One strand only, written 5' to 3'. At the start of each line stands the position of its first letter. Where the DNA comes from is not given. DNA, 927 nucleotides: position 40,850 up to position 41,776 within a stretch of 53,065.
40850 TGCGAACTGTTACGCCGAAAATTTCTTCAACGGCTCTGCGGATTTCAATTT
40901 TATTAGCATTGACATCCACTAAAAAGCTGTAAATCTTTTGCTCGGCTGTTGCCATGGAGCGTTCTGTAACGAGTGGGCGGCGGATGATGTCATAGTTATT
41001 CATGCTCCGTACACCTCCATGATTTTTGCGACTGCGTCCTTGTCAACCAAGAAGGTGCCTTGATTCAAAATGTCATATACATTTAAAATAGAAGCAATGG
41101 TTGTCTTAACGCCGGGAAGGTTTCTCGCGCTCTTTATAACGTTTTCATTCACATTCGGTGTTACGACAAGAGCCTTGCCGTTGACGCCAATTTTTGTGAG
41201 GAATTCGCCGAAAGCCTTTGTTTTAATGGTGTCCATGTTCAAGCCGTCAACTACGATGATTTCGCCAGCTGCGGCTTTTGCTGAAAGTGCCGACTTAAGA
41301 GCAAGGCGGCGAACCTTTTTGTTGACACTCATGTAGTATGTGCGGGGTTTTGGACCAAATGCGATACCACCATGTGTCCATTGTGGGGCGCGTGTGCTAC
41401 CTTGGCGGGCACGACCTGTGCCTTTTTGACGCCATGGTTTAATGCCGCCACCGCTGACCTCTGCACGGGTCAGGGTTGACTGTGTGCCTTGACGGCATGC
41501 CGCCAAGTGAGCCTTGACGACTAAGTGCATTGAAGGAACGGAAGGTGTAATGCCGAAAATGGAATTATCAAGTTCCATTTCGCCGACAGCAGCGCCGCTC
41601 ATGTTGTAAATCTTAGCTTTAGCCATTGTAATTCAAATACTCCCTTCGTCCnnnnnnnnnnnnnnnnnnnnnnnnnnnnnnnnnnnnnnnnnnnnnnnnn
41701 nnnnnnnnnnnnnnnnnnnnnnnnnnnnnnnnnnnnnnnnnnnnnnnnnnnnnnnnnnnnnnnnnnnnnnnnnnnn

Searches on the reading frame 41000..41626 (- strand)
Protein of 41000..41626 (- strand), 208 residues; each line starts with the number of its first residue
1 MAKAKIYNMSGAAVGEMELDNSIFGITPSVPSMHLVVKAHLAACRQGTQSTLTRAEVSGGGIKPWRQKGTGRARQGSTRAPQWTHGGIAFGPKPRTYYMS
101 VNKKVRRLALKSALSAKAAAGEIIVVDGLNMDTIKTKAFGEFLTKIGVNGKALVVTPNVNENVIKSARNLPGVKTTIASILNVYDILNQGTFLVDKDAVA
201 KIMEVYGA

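Call 91: find_encoding_contigs(protein=window:41000-41626:-, flank=10000, max_places=10)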
Protein window:41000-41626:- (208 aa): 1 contig read that carries it; 1 place shown.
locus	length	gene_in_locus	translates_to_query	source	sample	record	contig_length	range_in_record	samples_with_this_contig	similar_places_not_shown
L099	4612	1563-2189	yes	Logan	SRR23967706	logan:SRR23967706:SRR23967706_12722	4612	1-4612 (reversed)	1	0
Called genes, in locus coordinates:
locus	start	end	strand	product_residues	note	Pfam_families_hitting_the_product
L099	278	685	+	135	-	PF00338:Ribosomal_S10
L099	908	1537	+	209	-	PF00297:Ribosomal_L3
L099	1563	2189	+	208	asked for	PF00573:Ribosomal_L4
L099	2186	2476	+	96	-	PF00276:Ribosomal_L23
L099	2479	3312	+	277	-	PF00181:Ribosomal_L2_N, PF03947:Ribosomal_L2_C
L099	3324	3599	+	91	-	PF00203:Ribosomal_S19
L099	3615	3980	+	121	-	PF00237:Ribosomal_L22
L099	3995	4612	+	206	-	?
